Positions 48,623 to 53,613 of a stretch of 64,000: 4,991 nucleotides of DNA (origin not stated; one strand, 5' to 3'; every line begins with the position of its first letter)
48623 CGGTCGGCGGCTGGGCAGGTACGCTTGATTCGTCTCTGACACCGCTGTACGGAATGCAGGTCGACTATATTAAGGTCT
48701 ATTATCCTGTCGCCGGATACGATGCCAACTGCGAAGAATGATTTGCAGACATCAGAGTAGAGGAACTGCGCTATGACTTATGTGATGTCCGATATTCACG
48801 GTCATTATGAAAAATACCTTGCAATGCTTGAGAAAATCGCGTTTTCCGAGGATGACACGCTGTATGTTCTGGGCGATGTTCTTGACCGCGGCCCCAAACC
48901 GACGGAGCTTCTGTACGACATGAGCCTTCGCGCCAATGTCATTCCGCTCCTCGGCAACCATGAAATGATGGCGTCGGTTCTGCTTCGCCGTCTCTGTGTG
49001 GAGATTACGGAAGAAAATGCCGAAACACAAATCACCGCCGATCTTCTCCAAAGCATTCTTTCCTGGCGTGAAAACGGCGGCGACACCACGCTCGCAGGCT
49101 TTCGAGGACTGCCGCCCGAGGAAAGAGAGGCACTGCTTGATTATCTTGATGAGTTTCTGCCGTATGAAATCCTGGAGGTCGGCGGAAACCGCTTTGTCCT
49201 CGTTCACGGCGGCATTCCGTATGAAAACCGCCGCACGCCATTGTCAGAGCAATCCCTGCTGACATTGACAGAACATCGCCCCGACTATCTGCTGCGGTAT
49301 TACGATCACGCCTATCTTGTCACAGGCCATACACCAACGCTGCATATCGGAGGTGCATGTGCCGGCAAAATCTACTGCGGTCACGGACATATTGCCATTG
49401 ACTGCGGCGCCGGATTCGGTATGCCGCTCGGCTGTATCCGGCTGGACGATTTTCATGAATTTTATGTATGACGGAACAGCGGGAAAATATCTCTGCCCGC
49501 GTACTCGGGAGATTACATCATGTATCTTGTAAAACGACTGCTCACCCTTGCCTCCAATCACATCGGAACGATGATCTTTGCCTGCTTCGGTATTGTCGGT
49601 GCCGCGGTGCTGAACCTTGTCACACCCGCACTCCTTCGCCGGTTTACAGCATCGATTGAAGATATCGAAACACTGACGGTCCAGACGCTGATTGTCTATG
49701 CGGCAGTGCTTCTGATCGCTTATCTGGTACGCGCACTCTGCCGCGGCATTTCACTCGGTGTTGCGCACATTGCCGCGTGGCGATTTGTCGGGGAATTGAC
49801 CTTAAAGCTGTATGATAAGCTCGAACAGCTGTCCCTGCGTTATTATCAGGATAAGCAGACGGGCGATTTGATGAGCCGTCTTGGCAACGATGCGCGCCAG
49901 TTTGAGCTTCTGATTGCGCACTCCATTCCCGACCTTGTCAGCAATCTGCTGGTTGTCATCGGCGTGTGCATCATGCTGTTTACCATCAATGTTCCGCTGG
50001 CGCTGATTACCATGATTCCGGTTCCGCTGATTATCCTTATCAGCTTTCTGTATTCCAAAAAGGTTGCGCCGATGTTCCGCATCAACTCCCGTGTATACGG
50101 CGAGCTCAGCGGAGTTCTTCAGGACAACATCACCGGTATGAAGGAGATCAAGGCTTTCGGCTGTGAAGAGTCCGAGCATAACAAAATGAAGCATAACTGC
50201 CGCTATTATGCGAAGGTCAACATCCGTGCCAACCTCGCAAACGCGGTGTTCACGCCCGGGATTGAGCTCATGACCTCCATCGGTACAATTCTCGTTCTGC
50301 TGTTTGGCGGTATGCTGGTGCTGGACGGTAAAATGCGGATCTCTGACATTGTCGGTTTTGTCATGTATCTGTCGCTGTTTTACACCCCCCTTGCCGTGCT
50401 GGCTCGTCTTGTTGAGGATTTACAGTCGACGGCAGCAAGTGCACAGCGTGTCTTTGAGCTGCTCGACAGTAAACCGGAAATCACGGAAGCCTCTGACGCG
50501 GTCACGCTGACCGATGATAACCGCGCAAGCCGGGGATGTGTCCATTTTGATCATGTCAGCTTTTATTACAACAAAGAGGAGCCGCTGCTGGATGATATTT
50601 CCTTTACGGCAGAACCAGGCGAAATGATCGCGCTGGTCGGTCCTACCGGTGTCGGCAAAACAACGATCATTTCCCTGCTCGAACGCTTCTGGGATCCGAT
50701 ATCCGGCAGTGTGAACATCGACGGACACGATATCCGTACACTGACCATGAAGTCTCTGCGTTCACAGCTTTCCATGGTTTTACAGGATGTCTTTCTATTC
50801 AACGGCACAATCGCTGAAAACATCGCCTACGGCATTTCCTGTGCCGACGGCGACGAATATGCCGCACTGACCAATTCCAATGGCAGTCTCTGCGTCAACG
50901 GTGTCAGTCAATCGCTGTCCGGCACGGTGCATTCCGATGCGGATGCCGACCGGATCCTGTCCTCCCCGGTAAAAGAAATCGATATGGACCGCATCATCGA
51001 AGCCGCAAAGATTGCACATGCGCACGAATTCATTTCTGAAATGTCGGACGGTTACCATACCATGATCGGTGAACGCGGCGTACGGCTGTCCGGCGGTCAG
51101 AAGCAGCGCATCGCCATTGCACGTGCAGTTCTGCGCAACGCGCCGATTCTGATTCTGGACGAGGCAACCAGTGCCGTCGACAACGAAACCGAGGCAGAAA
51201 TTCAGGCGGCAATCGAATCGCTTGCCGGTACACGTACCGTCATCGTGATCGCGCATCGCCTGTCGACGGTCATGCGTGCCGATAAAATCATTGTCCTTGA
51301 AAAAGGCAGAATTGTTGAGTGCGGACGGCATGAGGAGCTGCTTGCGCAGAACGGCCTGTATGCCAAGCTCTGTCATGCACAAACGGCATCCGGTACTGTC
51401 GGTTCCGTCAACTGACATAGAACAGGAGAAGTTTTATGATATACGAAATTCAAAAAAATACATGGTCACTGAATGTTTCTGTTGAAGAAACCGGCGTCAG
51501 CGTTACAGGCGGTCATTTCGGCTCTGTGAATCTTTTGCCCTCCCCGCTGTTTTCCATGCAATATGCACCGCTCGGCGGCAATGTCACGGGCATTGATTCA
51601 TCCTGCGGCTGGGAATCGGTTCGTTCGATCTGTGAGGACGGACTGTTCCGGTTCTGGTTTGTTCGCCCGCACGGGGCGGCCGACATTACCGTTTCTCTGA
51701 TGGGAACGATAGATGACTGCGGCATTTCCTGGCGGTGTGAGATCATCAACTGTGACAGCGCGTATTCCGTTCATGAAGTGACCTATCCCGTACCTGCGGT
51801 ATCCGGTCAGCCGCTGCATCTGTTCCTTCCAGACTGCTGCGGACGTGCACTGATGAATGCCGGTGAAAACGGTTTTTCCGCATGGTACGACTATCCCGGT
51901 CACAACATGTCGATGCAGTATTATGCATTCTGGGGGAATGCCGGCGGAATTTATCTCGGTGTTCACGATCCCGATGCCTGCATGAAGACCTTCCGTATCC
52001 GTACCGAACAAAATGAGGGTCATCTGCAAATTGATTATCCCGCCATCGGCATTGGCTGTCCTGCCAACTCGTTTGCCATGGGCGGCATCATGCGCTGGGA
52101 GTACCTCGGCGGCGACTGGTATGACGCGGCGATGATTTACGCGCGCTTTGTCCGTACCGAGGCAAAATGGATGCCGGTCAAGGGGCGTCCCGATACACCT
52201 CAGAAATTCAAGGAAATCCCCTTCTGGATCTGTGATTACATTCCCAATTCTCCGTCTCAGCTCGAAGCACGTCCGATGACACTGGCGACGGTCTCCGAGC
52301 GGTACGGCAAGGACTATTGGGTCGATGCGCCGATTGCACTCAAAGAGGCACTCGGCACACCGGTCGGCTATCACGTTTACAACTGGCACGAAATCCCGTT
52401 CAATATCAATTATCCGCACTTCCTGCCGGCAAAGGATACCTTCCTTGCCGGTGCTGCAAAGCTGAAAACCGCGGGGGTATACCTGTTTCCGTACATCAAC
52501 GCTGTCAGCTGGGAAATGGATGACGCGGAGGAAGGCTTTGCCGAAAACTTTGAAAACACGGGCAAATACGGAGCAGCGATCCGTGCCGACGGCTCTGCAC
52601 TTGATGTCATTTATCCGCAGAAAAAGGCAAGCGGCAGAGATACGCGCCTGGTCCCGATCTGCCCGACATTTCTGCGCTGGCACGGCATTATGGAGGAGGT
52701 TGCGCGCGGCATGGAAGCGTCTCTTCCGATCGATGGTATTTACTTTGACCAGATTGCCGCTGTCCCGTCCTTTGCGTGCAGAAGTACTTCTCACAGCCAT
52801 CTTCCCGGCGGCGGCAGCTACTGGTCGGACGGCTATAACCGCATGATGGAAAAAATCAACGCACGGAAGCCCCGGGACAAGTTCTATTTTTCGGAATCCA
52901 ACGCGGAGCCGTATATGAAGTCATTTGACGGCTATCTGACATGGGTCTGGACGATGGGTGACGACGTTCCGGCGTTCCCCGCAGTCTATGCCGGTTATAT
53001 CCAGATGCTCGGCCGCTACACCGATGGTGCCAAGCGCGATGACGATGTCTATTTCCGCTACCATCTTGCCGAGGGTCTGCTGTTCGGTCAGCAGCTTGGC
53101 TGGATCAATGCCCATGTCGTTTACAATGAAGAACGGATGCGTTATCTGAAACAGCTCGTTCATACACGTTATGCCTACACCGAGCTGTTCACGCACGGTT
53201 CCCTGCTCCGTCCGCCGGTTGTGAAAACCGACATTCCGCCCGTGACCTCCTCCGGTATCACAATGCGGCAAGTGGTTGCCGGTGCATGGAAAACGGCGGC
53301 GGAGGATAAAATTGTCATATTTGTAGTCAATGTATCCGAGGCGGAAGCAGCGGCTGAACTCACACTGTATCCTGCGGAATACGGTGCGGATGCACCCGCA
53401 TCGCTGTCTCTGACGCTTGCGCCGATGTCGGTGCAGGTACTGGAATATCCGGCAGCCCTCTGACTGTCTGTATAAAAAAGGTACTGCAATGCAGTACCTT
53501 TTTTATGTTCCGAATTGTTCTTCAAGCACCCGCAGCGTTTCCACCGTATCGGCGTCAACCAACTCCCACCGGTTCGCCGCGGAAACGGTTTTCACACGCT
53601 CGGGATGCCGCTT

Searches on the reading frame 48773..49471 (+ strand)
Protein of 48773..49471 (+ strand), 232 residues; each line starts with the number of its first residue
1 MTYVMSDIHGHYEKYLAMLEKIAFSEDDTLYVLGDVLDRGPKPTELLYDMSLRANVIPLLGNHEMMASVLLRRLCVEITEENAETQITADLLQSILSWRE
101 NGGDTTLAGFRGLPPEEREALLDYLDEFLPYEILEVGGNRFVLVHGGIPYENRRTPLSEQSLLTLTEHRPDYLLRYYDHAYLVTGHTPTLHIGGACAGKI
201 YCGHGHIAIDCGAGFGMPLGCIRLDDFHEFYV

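Call 64: search_protein_families(library=pfam, proteins=[window:48773-49471:+], max_evalue=0.0001)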
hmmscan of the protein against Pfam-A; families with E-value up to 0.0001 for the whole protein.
window:48773-49471:+ (232 aa): 3 families
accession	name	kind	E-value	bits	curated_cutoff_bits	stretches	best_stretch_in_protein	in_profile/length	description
PF00149.33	Metallophos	-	6.5e-18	66.3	21.5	1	3-188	4-189/191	Calcineurin-like phosphoesterase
PF12850.12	Metallophos_2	-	3.2e-05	24.4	27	0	4-187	5-116/154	Calcineurin-like phosphoesterase superfamily domain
PF06874.16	FBPase_2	-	6.4e-05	21.8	27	0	28-66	185-223/639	Firmicute fructose-1,6-bisphosphatase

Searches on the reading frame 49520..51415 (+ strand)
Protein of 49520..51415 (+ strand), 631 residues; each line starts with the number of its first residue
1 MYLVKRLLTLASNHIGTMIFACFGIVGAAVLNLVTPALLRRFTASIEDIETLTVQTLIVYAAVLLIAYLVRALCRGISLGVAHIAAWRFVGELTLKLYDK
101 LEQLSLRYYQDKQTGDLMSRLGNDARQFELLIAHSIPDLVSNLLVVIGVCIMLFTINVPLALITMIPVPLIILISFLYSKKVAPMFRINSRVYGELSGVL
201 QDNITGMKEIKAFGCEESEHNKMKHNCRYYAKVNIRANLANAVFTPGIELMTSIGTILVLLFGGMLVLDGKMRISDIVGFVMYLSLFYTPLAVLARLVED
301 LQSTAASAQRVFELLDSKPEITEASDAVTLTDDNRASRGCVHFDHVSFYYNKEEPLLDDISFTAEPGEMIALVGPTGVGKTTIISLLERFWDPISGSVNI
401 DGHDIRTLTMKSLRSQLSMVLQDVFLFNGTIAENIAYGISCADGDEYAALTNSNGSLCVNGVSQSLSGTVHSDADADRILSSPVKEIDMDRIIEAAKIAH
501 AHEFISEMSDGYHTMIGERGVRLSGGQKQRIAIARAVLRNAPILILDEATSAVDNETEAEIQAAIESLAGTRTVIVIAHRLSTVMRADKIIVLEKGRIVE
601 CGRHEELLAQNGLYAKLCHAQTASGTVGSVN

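Call 64: search_protein_families(library=pfam, proteins=[window:49520-51415:+], max_evalue=0.0001)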
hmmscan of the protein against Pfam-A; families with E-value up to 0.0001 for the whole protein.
window:49520-51415:+ (631 aa): 3 families
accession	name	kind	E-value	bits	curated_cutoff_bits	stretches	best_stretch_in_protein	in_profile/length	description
PF00664.28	ABC_membrane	-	1e-49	170.2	28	1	18-291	1-274/274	ABC transporter transmembrane region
PF00005.33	ABC_tran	-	2.1e-32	113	25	1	357-551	1-137/137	ABC transporter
PF02463.25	SMC_N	-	3e-08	33.8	40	1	482-593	135-211/220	RecF/RecN/SMC N terminal domain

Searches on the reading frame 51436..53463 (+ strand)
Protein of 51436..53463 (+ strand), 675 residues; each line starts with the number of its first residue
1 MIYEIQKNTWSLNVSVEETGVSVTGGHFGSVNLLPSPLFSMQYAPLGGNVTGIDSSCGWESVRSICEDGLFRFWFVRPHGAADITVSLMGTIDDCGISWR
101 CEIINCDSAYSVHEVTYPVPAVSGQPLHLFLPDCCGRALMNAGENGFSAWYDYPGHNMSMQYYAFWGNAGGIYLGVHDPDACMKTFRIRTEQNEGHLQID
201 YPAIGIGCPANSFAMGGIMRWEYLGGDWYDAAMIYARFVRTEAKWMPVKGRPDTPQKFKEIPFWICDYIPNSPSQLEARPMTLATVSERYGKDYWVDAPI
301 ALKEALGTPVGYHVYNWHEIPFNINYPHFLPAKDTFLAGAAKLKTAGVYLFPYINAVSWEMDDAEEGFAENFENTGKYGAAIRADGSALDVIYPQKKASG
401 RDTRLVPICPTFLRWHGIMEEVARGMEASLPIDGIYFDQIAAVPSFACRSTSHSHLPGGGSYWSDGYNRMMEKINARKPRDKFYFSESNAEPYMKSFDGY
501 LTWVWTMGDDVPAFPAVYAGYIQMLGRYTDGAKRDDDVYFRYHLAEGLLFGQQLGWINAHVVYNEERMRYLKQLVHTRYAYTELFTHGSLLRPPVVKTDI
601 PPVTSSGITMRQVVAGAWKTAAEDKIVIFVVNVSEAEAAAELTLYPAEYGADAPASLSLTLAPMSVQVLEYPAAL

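Call 64: search_protein_families(library=pfam, proteins=[window:51436-53463:+], max_evalue=0.0001)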
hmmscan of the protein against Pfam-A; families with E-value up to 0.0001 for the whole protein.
window:51436-53463:+ (675 aa): 1 family
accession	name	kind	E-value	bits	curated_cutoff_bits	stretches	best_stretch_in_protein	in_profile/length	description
PF19773.5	DUF6259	-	1.7e-53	182.2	28.7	1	221-528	9-300/300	Domain of unknown function (DUF6259)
